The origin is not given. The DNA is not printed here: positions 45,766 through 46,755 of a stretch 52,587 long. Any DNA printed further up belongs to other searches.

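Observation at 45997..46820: Serine-invertase inverton: perfect 22-bp inverted repeats with a 2-bp asymmetric core bracket a promoter assembled facing away from the downstream operon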

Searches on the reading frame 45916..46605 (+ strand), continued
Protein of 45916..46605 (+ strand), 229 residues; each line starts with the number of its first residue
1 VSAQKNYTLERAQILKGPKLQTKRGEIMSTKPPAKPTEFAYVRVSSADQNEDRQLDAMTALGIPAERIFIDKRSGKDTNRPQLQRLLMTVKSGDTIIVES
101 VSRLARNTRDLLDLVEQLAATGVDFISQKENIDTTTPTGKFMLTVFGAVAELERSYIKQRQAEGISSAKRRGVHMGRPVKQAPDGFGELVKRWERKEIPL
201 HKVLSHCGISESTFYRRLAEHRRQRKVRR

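Call 51: find_encoding_contigs(protein=P0021, flank=5000, max_places=4)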
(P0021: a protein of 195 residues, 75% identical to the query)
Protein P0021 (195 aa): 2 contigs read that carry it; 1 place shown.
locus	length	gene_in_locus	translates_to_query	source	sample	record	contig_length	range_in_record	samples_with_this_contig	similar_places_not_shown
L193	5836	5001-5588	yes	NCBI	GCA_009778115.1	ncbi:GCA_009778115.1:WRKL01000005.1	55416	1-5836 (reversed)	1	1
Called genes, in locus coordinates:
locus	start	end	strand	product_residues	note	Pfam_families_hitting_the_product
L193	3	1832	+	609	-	PF13522:GATase_6, PF13537:GATase_7, PF00733:Asn_synthase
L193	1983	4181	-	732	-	-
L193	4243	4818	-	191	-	PF02632:BioY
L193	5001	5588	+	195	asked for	PF00239:Resolvase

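Call 52: find_encoding_contigs(protein=P0010, flank=5000, max_places=4)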
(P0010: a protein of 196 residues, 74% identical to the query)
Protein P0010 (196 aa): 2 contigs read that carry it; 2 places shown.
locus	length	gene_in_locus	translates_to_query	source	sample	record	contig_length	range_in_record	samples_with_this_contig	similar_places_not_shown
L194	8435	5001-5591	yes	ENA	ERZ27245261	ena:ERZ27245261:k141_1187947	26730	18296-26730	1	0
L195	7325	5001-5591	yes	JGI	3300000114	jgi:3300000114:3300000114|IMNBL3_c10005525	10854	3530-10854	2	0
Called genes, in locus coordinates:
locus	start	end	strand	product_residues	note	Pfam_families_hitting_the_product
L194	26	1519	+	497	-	PF13396:PLDc_N, PF13091:PLDc_2, PF00614:PLDc (weak)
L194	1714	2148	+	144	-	PF12802:MarR_2, PF01047:MarR (weak), PF13463:HTH_27 (weak), PF13601:HTH_34 (weak)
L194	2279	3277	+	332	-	PF18937:DUF5685, PF02517:Rce1-like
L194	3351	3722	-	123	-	-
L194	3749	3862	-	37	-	-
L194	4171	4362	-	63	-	-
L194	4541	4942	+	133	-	-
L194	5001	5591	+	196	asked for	PF00239:Resolvase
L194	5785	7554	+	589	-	PF07833:Cu_amine_oxidN1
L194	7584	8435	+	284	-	?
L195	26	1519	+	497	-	PF13396:PLDc_N, PF13091:PLDc_2, PF00614:PLDc (weak)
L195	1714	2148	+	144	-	PF12802:MarR_2, PF01047:MarR (weak), PF13463:HTH_27 (weak), PF13601:HTH_34 (weak)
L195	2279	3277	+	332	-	PF18937:DUF5685, PF02517:Rce1-like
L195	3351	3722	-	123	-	-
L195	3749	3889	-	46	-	-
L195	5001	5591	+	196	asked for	PF00239:Resolvase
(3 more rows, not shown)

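Call 60: search_protein_families(library=pfam, proteins=[L150:3142-4791:+], max_evalue=0.0001)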
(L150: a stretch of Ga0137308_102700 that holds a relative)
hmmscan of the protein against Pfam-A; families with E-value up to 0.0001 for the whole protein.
L150:3142-4791:+ (550 aa): 1 family
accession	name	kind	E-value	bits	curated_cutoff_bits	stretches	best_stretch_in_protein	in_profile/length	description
PF01764.32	Lipase_3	-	3.8e-09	37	22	1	132-240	5-107/140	Lipase (class 3)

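Call 68: find_encoding_contigs(protein=P0006, flank=1500, max_places=6)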
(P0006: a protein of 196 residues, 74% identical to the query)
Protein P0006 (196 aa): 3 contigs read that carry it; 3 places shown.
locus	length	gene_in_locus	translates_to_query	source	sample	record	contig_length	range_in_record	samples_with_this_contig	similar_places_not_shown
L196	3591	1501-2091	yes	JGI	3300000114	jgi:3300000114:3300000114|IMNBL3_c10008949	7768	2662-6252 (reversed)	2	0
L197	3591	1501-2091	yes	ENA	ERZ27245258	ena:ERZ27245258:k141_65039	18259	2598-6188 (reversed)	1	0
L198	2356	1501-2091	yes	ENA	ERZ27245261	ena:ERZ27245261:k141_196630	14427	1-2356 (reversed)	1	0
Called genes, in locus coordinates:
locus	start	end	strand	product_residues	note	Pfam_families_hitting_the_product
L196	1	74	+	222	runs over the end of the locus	-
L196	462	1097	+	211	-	-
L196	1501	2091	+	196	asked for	PF00239:Resolvase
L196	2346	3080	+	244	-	PF00395:SLH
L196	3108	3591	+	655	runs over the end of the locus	PF00877:NLPC_P60, PF02368:Big_2, PF16656:Pur_ac_phosph_N (faint), PF26182:Ig_NUP210_5th (weak), PF26918:Ig_Eae, PF00041:fn3, PF25059:FN3_DSCAM-DSCAML_C (faint), PF00041:fn3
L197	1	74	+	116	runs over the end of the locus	-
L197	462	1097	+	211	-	-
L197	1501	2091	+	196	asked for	PF00239:Resolvase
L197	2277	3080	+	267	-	PF00395:SLH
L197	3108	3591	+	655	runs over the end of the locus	PF00877:NLPC_P60, PF02368:Big_2, PF16656:Pur_ac_phosph_N (faint), PF26182:Ig_NUP210_5th (weak), PF26918:Ig_Eae, PF00041:fn3, PF25059:FN3_DSCAM-DSCAML_C (faint), PF00041:fn3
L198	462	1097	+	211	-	-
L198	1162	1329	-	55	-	-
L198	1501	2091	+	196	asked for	PF00239:Resolvase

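Call 69: find_encoding_contigs(protein=P0070, flank=1500, max_places=6)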
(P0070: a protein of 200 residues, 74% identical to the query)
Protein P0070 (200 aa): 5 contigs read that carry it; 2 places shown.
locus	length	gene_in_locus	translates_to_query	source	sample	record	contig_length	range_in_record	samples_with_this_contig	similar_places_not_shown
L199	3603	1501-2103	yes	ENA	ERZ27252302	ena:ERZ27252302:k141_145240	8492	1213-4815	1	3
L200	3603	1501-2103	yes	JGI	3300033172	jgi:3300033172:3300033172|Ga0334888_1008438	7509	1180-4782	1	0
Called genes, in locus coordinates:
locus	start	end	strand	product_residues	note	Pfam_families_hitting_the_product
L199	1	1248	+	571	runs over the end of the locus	PF03389:MobA_MobL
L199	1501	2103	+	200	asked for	PF00239:Resolvase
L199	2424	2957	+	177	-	PF14446:Prok-RING_1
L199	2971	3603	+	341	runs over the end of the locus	PF13248:Zn_ribbon_3 (faint), PF14446:Prok-RING_1, PF12773:DZR, PF13240:Zn_Ribbon_1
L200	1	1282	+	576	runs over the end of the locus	PF03389:MobA_MobL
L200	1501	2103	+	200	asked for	PF00239:Resolvase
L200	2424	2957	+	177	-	PF14446:Prok-RING_1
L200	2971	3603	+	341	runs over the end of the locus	PF13248:Zn_ribbon_3 (faint), PF14446:Prok-RING_1, PF12773:DZR, PF13240:Zn_Ribbon_1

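Call 70: find_encoding_contigs(protein=P0095, flank=1500, max_places=6)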
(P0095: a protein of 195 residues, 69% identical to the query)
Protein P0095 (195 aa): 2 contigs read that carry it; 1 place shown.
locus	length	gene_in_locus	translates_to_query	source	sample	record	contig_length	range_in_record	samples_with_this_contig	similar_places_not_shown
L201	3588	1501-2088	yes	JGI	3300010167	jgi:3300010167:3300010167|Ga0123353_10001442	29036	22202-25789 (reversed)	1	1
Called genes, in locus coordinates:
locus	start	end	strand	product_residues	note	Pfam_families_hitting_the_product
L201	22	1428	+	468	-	PF01076:Mob_Pre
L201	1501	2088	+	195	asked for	PF00239:Resolvase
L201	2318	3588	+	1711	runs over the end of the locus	PF00668:Condensation, PF00501:AMP-binding, PF13193:AMP-binding_C (weak), PF00550:PP-binding, PF01073:3Beta_HSD, PF01370:Epimerase, PF04321:RmlD_sub_bind, PF07993:NAD_binding_4, +1 more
